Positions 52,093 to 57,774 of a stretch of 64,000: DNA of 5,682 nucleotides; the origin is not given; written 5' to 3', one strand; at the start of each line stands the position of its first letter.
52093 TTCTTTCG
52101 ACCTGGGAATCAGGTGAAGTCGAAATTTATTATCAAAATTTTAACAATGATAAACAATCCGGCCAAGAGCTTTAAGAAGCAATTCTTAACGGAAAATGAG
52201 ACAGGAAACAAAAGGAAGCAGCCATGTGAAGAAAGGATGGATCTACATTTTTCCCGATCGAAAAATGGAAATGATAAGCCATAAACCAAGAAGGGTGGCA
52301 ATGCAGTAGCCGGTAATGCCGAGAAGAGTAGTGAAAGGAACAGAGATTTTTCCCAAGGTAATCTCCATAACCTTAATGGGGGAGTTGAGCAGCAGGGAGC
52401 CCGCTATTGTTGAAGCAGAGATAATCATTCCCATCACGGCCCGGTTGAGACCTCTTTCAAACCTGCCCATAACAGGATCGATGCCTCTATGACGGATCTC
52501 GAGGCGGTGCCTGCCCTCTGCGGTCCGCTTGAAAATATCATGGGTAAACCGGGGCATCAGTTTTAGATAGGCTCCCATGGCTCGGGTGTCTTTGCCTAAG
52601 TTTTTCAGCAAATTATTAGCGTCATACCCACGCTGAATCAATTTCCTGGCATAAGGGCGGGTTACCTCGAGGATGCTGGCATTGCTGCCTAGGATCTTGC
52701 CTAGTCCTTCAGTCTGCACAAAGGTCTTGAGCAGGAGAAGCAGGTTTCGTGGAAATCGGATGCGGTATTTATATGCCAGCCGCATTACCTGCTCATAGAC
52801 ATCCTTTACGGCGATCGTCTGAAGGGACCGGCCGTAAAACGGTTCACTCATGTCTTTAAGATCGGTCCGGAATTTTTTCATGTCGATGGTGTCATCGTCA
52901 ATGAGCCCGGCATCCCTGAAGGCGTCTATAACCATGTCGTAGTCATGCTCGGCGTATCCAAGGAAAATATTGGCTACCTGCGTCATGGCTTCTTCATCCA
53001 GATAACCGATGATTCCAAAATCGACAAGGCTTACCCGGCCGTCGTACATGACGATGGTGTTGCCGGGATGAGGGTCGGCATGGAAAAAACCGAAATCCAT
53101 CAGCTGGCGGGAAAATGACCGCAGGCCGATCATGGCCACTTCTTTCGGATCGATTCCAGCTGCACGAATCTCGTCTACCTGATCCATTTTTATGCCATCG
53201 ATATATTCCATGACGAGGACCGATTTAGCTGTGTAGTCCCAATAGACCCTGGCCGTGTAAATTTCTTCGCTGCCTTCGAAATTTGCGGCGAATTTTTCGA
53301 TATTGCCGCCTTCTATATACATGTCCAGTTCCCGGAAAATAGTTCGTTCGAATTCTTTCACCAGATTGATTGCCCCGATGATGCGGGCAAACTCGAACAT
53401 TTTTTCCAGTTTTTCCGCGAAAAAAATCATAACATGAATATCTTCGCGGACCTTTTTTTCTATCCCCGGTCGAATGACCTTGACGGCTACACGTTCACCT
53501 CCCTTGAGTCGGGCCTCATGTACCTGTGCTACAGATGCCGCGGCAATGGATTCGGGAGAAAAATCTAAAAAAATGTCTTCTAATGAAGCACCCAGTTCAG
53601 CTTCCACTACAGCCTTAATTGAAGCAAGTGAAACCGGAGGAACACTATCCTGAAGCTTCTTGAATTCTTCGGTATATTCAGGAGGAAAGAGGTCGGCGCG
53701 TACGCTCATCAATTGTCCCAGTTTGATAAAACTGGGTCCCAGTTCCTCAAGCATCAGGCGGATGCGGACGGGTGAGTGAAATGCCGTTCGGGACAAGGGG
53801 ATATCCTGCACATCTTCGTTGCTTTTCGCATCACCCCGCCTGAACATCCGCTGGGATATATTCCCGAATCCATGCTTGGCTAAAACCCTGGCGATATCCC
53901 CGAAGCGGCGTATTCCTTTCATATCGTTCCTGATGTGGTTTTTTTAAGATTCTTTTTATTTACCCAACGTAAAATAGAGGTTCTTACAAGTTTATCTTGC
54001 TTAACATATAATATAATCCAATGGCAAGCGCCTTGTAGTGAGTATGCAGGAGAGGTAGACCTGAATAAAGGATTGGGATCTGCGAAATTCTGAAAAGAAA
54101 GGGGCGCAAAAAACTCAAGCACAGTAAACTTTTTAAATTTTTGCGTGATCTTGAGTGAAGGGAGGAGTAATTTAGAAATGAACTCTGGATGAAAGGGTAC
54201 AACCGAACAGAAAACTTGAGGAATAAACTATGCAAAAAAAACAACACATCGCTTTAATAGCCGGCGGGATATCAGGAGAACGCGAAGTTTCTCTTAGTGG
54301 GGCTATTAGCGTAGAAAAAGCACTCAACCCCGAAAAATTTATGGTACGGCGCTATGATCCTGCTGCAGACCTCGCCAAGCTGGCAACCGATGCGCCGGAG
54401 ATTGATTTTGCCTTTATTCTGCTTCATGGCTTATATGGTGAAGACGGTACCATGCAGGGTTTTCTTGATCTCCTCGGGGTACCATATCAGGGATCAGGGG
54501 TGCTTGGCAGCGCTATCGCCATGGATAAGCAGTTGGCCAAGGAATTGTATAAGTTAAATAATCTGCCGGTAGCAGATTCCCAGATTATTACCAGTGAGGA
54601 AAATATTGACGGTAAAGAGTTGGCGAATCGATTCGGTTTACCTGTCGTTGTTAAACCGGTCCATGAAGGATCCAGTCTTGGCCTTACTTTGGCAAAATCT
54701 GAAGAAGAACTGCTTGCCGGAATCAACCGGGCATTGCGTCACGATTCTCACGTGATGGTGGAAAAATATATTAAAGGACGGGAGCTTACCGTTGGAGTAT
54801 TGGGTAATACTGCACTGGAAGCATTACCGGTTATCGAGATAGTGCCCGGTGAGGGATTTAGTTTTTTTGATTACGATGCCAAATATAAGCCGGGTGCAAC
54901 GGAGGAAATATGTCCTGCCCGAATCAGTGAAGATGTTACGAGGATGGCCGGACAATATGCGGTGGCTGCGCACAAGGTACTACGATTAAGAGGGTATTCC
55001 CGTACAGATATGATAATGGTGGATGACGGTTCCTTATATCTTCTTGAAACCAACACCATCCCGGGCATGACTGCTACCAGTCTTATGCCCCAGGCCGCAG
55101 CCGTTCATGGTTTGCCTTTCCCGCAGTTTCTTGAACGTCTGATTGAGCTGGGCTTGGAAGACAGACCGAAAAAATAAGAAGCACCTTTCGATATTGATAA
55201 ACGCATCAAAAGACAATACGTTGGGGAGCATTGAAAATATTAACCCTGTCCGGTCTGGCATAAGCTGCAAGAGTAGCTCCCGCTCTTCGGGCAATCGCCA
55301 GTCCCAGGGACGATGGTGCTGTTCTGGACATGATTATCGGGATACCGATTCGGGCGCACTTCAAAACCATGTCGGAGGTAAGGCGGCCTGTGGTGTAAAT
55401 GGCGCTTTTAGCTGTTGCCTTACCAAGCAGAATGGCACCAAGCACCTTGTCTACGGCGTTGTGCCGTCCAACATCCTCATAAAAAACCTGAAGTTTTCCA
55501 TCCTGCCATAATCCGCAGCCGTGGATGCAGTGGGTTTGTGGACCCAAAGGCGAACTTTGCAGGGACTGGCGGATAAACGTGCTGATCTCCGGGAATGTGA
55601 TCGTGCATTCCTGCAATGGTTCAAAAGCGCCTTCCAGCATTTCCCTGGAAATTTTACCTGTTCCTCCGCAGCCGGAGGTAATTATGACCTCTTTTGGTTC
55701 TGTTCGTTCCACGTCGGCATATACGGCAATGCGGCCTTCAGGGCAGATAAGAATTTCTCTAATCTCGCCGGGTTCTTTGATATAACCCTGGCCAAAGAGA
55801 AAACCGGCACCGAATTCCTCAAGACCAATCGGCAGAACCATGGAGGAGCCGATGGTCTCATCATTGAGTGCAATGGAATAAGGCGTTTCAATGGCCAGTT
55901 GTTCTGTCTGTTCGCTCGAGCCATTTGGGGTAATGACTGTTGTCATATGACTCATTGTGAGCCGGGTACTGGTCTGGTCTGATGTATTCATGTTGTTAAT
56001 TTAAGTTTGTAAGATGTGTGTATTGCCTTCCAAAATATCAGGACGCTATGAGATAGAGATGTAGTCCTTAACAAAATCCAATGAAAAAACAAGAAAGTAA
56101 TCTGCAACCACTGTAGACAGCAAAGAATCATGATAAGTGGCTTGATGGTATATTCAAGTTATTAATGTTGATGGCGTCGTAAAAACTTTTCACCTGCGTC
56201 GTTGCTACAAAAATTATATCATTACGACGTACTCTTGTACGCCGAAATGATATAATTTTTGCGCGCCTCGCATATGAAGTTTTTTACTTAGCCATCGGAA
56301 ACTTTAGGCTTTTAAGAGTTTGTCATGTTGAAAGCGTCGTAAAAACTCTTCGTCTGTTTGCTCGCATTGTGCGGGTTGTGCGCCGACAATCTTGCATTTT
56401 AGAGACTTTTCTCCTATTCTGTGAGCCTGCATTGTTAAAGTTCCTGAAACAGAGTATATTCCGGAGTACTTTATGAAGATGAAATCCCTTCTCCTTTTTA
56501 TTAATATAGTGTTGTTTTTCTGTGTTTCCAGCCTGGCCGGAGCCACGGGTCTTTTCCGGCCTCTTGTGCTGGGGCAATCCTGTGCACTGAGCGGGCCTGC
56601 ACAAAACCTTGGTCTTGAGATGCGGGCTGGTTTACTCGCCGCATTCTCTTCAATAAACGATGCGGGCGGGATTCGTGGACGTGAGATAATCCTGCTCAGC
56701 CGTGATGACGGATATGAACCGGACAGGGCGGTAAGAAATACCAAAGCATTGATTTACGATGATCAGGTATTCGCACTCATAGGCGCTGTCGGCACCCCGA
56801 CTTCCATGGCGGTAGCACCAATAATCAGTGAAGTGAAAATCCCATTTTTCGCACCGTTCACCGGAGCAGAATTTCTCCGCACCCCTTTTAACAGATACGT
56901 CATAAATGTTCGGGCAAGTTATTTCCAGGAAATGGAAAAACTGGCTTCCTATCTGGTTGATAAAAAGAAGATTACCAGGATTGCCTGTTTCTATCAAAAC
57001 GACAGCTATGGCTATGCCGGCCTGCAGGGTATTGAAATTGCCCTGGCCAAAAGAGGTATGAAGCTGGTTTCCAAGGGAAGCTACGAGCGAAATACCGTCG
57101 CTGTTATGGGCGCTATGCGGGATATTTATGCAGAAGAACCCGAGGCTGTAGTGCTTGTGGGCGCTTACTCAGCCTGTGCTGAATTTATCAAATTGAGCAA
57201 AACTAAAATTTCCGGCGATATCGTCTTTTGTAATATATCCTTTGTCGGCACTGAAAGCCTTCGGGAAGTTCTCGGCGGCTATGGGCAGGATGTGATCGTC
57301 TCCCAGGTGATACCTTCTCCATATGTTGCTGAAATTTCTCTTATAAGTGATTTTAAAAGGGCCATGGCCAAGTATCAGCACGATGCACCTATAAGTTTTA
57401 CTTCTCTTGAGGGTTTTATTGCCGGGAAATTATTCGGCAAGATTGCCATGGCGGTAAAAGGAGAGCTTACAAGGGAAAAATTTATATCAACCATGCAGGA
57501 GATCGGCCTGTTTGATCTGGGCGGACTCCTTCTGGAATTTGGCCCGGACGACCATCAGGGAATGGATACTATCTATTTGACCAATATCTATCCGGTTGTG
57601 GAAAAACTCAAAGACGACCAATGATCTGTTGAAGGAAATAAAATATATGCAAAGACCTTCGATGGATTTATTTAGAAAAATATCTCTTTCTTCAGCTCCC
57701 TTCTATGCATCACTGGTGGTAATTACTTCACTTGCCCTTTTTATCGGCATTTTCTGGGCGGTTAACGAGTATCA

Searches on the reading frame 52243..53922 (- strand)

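Call 37: search_protein_families(library=pfam, proteins=[window:52243-53922:-], max_evalue=0.00001)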
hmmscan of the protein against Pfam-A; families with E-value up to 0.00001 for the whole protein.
window:52243-53922:- (559 aa): 1 family
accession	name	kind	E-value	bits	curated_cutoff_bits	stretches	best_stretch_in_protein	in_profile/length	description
PF03109.22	ABC1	-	5.5e-75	252.1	22.9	1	89-332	1-241/244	ABC1 atypical kinase-like domain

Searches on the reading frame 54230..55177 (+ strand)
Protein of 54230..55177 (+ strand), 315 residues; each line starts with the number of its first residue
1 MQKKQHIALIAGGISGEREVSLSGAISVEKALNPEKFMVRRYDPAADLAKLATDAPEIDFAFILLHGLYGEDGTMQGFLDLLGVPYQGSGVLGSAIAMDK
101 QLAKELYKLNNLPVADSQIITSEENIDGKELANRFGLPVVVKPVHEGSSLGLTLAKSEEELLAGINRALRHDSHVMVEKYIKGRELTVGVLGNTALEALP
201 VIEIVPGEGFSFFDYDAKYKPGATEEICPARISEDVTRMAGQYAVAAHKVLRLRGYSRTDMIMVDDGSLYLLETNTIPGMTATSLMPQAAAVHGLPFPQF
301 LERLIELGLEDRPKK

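Call 37: search_protein_families(library=pfam, proteins=[window:54230-55177:+], max_evalue=0.00001)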
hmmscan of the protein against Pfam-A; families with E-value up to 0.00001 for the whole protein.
window:54230-55177:+ (315 aa): 4 families
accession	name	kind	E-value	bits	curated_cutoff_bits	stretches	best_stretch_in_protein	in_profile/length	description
PF07478.18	Dala_Dala_lig_C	-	7.4e-54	182.8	24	1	109-306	4-204/204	D-ala D-ala ligase C-terminus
PF01820.27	Dala_Dala_lig_N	-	9.2e-19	68.6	34.6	1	53-89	85-121/121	D-ala D-ala ligase N-terminus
PF02786.22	CPSase_L_D2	-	1.8e-09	37.9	19.8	1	99-276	1-178/211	Carbamoyl-phosphate synthase L chain, ATP binding domain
PF02222.28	ATP-grasp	-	7e-07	29.5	27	1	107-188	3-84/179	ATP-grasp domain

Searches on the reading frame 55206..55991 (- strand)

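Call 37: search_protein_families(library=pfam, proteins=[window:55206-55991:-], max_evalue=0.00001)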
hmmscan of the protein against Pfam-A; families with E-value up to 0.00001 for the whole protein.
window:55206-55991:- (261 aa): 1 family
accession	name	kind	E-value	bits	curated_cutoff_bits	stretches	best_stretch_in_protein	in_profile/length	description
PF02634.21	FdhD-NarQ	-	8.2e-63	212.7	27.2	1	34-259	2-236/237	FdhD/NarQ family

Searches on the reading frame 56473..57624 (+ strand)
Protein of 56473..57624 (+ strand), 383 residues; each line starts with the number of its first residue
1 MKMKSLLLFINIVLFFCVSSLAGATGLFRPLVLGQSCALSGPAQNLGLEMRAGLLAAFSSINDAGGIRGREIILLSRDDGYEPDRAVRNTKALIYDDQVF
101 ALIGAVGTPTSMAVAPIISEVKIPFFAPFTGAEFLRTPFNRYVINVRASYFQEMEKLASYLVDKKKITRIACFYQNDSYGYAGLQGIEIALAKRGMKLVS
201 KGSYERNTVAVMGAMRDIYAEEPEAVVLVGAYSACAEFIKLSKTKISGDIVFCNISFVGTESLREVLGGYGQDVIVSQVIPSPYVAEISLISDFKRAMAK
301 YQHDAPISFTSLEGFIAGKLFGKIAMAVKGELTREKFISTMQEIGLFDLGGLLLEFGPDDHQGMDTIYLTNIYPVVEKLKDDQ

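Call 37: search_protein_families(library=pfam, proteins=[window:56473-57624:+], max_evalue=0.00001)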
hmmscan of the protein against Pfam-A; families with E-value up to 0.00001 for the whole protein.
window:56473-57624:+ (383 aa): 3 families
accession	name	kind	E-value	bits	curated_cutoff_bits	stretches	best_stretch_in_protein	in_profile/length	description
PF13458.12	Peripla_BP_6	-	6.4e-53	181.1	31.7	1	33-371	4-337/343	Periplasmic binding protein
PF01094.35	ANF_receptor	-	3.6e-13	49.7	25.4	1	54-229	6-183/353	Receptor family ligand binding region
PF13433.12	Peripla_BP_5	-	4.8e-08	32.9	27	1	39-231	9-199/363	Periplasmic binding protein domain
